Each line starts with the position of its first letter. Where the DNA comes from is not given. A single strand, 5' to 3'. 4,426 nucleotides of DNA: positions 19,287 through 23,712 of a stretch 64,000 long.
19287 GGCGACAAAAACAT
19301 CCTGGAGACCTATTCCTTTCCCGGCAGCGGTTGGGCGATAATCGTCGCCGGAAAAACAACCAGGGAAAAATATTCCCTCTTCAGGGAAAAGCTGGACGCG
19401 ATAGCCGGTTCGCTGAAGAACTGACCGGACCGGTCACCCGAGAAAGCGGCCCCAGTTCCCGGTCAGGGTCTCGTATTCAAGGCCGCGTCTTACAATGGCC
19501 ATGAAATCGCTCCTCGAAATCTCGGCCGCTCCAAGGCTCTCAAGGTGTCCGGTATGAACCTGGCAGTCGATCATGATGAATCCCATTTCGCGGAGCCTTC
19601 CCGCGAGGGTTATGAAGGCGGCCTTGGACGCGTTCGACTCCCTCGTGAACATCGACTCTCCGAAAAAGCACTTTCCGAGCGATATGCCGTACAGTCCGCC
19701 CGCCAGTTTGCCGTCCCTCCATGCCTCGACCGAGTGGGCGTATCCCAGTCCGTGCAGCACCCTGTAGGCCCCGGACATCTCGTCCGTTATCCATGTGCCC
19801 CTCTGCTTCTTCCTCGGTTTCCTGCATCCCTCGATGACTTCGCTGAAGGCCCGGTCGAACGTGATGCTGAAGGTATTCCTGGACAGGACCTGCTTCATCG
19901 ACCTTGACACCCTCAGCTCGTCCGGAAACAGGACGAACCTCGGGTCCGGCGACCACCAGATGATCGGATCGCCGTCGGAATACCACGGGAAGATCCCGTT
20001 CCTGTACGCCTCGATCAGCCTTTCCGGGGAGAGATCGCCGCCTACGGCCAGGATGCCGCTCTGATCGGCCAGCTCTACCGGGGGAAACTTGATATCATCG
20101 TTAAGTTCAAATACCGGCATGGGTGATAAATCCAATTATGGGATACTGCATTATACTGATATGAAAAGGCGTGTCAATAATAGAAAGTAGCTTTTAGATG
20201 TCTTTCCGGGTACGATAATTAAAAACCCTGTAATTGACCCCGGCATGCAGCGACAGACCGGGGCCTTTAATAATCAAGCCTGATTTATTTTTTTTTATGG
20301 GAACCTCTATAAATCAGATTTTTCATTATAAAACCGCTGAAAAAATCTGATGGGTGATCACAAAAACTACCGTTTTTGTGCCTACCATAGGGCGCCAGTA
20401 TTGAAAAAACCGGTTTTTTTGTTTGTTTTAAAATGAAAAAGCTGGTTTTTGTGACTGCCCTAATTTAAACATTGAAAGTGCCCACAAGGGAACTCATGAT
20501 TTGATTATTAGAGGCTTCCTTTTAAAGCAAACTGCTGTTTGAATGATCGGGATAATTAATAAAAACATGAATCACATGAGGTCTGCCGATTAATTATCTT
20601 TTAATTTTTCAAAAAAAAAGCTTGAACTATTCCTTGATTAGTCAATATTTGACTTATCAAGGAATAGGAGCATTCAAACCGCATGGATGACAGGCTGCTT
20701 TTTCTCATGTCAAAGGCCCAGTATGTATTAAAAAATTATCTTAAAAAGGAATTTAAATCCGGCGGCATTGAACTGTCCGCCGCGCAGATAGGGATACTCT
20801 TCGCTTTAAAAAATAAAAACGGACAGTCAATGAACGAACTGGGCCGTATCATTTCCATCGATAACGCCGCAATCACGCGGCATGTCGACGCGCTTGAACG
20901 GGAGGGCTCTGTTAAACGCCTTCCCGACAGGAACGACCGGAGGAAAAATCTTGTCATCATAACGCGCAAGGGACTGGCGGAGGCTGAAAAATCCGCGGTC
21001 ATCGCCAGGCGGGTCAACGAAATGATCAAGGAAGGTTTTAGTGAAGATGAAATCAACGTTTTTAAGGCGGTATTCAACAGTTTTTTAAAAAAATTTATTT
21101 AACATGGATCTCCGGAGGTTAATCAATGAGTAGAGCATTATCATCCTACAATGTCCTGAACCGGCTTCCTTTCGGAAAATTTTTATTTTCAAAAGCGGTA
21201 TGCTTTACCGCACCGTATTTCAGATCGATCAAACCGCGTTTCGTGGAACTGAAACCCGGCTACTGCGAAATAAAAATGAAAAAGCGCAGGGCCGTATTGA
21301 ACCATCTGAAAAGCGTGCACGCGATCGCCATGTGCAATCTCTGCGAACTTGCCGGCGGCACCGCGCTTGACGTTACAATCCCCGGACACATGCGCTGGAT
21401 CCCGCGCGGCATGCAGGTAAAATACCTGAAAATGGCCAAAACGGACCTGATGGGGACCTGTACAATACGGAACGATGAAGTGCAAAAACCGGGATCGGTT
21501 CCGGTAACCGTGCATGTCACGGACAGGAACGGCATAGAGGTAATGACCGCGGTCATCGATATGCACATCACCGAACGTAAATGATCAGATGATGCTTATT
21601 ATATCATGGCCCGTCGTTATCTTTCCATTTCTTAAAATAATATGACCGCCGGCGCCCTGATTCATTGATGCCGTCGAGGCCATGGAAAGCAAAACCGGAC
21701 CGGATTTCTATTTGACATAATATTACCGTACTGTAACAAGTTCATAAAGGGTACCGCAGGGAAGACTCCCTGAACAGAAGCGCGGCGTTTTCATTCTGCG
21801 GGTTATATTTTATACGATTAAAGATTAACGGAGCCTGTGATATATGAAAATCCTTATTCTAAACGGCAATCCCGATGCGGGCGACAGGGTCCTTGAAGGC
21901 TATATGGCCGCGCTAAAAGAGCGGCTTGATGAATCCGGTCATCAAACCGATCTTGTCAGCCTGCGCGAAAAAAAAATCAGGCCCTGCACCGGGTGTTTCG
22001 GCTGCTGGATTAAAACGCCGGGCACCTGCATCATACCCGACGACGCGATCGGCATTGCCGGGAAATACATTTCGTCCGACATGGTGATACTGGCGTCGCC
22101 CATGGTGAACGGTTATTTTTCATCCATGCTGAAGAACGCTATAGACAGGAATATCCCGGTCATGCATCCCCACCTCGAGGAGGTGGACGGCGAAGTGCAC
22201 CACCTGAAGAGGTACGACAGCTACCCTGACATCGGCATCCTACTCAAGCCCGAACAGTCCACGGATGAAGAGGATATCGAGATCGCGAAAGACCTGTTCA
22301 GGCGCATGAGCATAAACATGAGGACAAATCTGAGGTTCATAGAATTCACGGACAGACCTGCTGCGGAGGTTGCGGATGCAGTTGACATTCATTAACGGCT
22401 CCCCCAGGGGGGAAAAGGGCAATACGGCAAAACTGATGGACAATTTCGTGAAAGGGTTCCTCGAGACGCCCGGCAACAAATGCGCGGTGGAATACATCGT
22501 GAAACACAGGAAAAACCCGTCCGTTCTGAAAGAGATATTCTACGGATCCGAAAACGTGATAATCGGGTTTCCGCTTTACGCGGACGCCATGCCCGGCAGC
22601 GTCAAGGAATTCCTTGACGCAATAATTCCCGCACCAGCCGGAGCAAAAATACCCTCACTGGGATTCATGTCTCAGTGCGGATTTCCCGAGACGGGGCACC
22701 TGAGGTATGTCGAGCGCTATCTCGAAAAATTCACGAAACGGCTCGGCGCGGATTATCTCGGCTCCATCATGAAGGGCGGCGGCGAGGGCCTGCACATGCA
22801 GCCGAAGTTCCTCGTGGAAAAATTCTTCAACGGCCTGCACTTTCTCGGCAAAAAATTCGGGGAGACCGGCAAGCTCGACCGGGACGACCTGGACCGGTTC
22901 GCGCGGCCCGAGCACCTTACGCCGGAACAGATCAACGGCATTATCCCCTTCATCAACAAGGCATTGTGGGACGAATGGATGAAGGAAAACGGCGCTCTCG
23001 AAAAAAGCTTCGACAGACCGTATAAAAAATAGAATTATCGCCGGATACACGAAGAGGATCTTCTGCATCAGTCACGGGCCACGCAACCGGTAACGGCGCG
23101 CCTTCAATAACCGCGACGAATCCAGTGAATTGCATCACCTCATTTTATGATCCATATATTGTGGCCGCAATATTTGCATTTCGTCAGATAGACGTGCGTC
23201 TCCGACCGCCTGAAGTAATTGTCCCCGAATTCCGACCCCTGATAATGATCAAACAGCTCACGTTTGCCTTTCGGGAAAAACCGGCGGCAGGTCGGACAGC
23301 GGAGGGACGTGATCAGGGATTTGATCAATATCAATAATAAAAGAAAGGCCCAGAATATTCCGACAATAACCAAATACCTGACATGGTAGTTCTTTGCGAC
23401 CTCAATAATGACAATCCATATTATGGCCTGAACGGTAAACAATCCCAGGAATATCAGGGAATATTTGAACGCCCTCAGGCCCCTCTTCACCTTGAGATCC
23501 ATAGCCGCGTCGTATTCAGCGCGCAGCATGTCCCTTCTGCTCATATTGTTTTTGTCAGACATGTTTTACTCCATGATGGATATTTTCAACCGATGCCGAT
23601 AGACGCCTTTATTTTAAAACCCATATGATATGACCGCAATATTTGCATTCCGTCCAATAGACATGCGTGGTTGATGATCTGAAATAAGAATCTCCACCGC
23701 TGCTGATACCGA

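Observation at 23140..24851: Three tandem paralogs of a membrane protein with a conserved C-terminal CPxC...CxxC zinc ribbon; a fourth copy at 29630 is fused to HEAT repeats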

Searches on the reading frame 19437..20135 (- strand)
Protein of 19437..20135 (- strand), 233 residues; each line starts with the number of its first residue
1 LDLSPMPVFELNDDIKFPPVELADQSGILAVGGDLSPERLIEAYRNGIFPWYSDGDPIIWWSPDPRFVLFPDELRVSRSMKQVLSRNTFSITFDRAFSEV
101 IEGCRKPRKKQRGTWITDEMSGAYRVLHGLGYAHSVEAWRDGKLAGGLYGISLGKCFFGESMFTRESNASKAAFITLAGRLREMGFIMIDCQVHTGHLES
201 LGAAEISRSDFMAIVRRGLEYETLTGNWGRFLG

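Call 67: search_protein_families(library=pfam, proteins=[window:19437-20135:-], max_evalue=0.001)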
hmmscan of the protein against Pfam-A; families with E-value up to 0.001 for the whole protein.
window:19437-20135:- (233 aa): 1 family
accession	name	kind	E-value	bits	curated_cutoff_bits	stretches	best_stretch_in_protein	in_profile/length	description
PF03588.20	Leu_Phe_trans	-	2.4e-76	255.5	22.7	1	37-207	1-171/171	Leucyl/phenylalanyl-tRNA protein transferase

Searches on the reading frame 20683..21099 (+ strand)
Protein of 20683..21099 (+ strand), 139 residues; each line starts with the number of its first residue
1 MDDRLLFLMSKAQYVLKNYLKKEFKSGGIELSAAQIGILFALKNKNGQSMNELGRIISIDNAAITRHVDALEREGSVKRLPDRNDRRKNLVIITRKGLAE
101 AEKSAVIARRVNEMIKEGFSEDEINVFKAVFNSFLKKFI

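Call 13: search_protein_families(library=pfam, proteins=[window:20683-21099:+], max_evalue=0.01)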
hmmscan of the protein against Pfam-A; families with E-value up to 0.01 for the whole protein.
window:20683-21099:+ (139 aa): 8 families
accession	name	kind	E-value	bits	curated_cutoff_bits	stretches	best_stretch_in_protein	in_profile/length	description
PF01047.28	MarR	-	1.1e-13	51.2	24.6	1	31-88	1-58/59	MarR family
PF12802.13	MarR_2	-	3.5e-10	40.3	27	1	31-87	3-60/61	MarR family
PF13412.12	HTH_24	-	2.4e-08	33.9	21.9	1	35-75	5-45/48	Winged helix-turn-helix DNA-binding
PF22381.2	Staph_reg_Sar_Rot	-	4.4e-05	23.9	27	1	29-97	10-78/85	Transcriptional regulator SarA/Rot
PF13601.12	HTH_34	-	0.0002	21.9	27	1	37-103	4-71/80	Winged helix DNA-binding domain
PF13463.12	HTH_27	-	0.0017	19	22.2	1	31-97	1-68/68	Winged helix DNA-binding domain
PF01978.25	TrmB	-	0.0019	18.5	25.6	0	29-83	4-58/68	Sugar-specific transcriptional regulator TrmB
PF25212.1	HVO_A0114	-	0.0034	17.6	27.6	1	31-90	20-77/84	HVO_A0114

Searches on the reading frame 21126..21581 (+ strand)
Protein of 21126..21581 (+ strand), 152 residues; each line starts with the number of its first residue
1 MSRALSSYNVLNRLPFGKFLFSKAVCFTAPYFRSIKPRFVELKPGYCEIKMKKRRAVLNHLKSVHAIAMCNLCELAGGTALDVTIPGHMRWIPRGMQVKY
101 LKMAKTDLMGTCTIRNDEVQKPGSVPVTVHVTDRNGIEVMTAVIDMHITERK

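Call 13: search_protein_families(library=pfam, proteins=[window:21126-21581:+], max_evalue=0.01)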
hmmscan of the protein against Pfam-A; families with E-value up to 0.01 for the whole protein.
window:21126-21581:+ (152 aa): 1 family
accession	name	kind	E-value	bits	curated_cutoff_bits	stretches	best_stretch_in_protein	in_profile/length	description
PF14539.12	DUF4442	-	1.1e-48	165.2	25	1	17-148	1-132/132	Domain of unknown function (DUF4442)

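Call 66: search_protein_families(library=padloc, proteins=[window:21126-21581:+], max_evalue=0.01)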
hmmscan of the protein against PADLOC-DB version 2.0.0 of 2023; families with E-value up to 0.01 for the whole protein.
window:21126-21581:+ (152 aa): 0 families

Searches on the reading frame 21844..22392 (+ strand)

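Call 13: search_protein_families(library=pfam, proteins=[window:21844-22392:+], max_evalue=0.01)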
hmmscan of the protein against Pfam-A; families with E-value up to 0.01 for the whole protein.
window:21844-22392:+ (183 aa): 2 families
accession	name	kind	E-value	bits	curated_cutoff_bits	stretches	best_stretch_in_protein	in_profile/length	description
PF03358.20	FMN_red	-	4e-13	49.6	24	1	1-102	1-95/152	NADPH-dependent FMN reductase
PF02525.22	Flavodoxin_2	-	2.3e-06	27.9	27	1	1-102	1-102/198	Flavodoxin-like fold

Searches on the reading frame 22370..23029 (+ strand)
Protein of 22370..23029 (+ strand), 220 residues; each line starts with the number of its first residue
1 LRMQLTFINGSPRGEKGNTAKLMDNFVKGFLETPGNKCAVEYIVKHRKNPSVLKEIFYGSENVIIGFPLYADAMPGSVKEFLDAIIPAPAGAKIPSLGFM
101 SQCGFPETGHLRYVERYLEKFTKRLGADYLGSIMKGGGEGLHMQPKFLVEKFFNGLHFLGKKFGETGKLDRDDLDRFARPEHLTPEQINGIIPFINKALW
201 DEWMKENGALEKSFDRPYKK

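Call 13: search_protein_families(library=pfam, proteins=[window:22370-23029:+], max_evalue=0.01)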
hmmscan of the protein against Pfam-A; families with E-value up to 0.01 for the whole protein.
window:22370-23029:+ (220 aa): 2 families
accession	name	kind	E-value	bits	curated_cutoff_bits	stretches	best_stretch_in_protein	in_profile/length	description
PF02525.22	Flavodoxin_2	-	2.8e-05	24.3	27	1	3-86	1-104/198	Flavodoxin-like fold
PF03358.20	FMN_red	-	0.0004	20.4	24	1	3-85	1-96/152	NADPH-dependent FMN reductase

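Call 66: search_protein_families(library=padloc, proteins=[window:22370-23029:+], max_evalue=0.01)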
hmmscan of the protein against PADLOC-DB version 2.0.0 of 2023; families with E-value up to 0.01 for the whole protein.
window:22370-23029:+ (220 aa): 0 families

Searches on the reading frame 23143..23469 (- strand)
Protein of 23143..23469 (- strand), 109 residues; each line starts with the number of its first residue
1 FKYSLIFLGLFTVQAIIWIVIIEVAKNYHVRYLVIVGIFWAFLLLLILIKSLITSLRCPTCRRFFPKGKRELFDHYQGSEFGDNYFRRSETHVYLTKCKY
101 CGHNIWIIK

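Call 10: find_homologous_proteins(query=A2, max_evalue=0.001)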
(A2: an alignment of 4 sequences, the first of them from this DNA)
Query A2 (4 sequences) (109 aa, profile of the alignment): 14 proteins with E <= 0.001 among 711 candidates.
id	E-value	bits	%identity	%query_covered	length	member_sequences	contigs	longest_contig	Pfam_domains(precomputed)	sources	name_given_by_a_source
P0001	8.7e-38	147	44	95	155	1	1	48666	-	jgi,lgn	jgi:hypothetical protein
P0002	3.1e-35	139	25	51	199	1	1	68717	-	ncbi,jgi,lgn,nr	ncbi:MAG: hypothetical protein MUD12_12640 [Spirochaetes bacterium]|jgi:hypothetical protein|nr:hypo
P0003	2.3e-33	133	91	100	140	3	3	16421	-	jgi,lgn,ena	-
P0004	2.7e-31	126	44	92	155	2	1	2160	-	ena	-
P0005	8.2e-27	111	44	85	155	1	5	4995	-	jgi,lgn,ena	-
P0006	8.6e-25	105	38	85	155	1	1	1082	-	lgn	-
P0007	4.1e-23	99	57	53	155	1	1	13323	-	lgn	-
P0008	2.3e-20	91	37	95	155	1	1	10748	-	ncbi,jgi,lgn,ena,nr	ncbi:MAG: hypothetical protein OEZ34_15445 [Spirochaetia bacterium]|nr:hypothetical protein [Spiroch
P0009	6.2e-19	86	42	80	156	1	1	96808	-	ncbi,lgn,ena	-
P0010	2.6e-15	74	40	99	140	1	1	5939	-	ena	-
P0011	1.3e-14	72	38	67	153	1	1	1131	-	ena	-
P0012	3.5e-14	71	54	12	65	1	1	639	-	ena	-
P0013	2.4e-11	62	35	49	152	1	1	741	-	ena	-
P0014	2.7e-7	48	33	52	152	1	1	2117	-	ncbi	-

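Call 14: find_encoding_contigs(protein=P0008, flank=10000, max_places=4)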
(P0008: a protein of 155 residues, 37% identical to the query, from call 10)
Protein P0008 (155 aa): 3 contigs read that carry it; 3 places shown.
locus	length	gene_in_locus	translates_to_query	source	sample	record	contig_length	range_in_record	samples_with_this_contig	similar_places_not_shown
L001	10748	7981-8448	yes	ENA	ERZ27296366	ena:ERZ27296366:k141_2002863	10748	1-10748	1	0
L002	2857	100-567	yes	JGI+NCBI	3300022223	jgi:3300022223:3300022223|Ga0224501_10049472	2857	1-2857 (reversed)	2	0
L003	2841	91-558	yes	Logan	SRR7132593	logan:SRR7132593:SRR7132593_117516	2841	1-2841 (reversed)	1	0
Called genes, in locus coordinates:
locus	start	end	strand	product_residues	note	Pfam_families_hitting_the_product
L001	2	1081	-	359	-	PF12625:Arabinose_bd, PF12833:HTH_18, PF00165:HTH_AraC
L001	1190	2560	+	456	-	PF01266:DAO, PF13738:Pyr_redox_3 (faint)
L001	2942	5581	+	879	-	PF13191:AAA_16 (faint), PF25873:WHD_MalT, PF13428:TPR_14 (faint), PF17874:TPR_MalT, PF00515:TPR_1 (faint), PF13424:TPR_12 (weak), PF00196:GerE, PF08281:Sigma70_r4_2 (weak), +2 more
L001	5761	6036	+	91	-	-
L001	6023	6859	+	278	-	PF09719:C_GCAxxG_C_C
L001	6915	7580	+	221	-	-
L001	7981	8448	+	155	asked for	-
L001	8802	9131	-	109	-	PF06155:GBBH-like_N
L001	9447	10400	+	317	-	PF04773:FecR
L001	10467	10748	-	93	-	?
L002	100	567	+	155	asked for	-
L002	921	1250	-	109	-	PF06155:GBBH-like_N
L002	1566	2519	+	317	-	PF04773:FecR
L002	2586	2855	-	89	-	PF10397:ADSL_C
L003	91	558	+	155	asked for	-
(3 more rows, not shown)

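Call 15: find_encoding_contigs(protein=P0009, flank=10000, max_places=3)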
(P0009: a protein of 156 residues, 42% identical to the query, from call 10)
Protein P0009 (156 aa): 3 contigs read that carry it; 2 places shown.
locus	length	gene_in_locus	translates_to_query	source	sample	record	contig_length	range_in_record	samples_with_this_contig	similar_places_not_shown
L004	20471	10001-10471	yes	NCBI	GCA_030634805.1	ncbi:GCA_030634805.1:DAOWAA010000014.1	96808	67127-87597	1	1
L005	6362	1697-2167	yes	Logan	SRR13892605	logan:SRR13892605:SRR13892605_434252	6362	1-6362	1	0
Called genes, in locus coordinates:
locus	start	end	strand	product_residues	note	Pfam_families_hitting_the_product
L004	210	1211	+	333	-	PF01370:Epimerase, PF04321:RmlD_sub_bind, PF16363:GDP_Man_Dehyd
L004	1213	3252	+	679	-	PF01364:Peptidase_C25, PF13860:FlgD_ig (weak)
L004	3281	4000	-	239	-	PF04294:VanW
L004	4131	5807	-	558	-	PF01268:FTHFS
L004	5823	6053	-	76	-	-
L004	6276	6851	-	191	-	-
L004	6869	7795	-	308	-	-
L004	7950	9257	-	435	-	PF03349:Toluene_X (faint)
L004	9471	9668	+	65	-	-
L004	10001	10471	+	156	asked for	-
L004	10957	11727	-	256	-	-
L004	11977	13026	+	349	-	-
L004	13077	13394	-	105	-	-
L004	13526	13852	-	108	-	PF04993:TfoX_N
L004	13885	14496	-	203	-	PF03352:Adenine_glyco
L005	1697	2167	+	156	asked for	-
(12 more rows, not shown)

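Call 16: find_encoding_contigs(protein=P0007, flank=10000, max_places=3)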
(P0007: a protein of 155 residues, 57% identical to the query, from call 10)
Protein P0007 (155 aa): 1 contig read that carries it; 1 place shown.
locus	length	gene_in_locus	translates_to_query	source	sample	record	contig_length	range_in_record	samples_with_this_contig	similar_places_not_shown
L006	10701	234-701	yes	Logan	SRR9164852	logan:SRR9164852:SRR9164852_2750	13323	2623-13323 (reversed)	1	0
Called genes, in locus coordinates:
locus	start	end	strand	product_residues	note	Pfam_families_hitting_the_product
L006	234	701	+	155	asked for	-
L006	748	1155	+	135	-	-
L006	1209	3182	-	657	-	PF14200:RicinB_lectin_2 (weak)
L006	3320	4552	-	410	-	PF13418:Beta-prop_TYW4 (faint)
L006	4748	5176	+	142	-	-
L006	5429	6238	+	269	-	PF16804:DUF5071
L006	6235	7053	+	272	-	PF13308:YARHG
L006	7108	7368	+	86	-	-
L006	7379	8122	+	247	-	PF05448:AXE1, PF02129:Peptidase_S15, PF12146:Hydrolase_4, PF00561:Abhydrolase_1, PF12697:Abhydrolase_6, PF00326:Peptidase_S9, PF07859:Abhydrolase_3, PF00756:Esterase, +5 more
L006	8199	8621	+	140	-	-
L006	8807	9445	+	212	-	PF00583:Acetyltransf_1, PF13508:Acetyltransf_7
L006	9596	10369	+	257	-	PF13428:TPR_14 (faint)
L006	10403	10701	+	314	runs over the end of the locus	PF19777:DUF6263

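Call 17: find_encoding_contigs(protein=P0003, flank=10000, max_places=4)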
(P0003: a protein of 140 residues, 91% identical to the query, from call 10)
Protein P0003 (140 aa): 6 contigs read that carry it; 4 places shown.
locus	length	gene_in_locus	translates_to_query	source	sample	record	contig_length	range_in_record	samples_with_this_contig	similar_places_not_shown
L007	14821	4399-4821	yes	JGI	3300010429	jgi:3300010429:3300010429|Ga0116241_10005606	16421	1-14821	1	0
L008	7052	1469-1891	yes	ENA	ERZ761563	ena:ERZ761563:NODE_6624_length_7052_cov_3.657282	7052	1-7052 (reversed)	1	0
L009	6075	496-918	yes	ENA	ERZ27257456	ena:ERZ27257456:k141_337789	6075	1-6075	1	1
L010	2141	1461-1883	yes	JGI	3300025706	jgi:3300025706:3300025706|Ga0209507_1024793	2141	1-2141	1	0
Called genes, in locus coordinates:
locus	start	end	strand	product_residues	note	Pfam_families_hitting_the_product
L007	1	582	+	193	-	?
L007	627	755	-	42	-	-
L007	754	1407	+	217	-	PF01841:Transglut_core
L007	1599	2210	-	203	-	-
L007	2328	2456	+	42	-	-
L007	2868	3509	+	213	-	-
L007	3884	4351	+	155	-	-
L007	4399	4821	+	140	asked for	-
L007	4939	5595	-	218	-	PF02525:Flavodoxin_2 (faint)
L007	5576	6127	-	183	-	PF02525:Flavodoxin_2 (weak), PF03358:FMN_red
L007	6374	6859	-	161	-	PF14539:DUF4442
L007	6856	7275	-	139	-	PF01978:TrmB (faint), PF22381:Staph_reg_Sar_Rot (weak), PF01047:MarR, PF12802:MarR_2, PF13412:HTH_24 (weak), PF13601:HTH_34 (weak)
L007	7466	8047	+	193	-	-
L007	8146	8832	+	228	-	PF03588:Leu_Phe_trans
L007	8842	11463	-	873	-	-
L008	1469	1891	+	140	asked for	-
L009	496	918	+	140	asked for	-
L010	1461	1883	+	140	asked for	-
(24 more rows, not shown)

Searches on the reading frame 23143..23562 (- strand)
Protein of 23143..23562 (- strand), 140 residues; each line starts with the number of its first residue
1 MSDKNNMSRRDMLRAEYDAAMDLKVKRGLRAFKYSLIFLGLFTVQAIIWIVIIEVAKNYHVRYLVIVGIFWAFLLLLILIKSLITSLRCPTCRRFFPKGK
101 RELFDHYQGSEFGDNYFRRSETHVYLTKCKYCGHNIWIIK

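Call 4: search_protein_families(library=pfam, proteins=[window:23143-23562:-], max_evalue=1)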
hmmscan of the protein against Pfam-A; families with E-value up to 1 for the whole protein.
window:23143-23562:- (140 aa): 3 families
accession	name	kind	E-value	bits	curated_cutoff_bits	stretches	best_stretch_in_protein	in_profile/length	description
PF13462.12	Thioredoxin_4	-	0.1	13.2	23.2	1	86-107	22-42/165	Thioredoxin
PF04376.19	ATE_N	-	0.24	12.1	27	1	110-133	28-52/72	Arginine-tRNA-protein transferase, N terminus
PF07782.18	DC_STAMP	-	0.27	11.5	25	1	60-101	143-184/191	DC-STAMP-like protein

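Call 5: search_protein_families(library=ncbifam, proteins=[window:23143-23562:-], max_evalue=1)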
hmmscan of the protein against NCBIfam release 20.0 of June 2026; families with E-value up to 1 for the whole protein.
window:23143-23562:- (140 aa): 3 families
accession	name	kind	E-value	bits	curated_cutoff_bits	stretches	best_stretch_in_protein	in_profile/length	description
NF001606.0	PRK00398.1-3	equivalog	0.059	13.2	72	1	128-137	21-30/44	DNA-directed RNA polymerase subunit P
NF047912.1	ECs_2282_CxxC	subfamily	0.16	11.9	37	0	120-135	21-36/60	ECs_2282 family putative zinc-binding protein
NF001194.0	PRK00159.1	equivalog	0.22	11.7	102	1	12-69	11-66/87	cell division protein CrgA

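Call 6: search_protein_families(library=padloc, proteins=[window:23143-23562:-], max_evalue=1)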
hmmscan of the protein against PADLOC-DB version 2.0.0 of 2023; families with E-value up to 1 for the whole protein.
window:23143-23562:- (140 aa): 0 families

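Call 7: search_protein_families(library=phrogs, proteins=[window:23143-23562:-], max_evalue=1)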
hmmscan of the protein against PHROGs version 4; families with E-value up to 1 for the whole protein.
window:23143-23562:- (140 aa): 4 families
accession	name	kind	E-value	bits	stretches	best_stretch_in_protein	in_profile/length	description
phrog_23410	-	unknown function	0.17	13.2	1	124-139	60-75/83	-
phrog_675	-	head and packaging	0.29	10.3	1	114-135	199-220/576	terminase large subunit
phrog_16186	-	unknown function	0.71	10.9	0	82-93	2-13/50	-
phrog_2834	-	unknown function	0.79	10.6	0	88-138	17-61/78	-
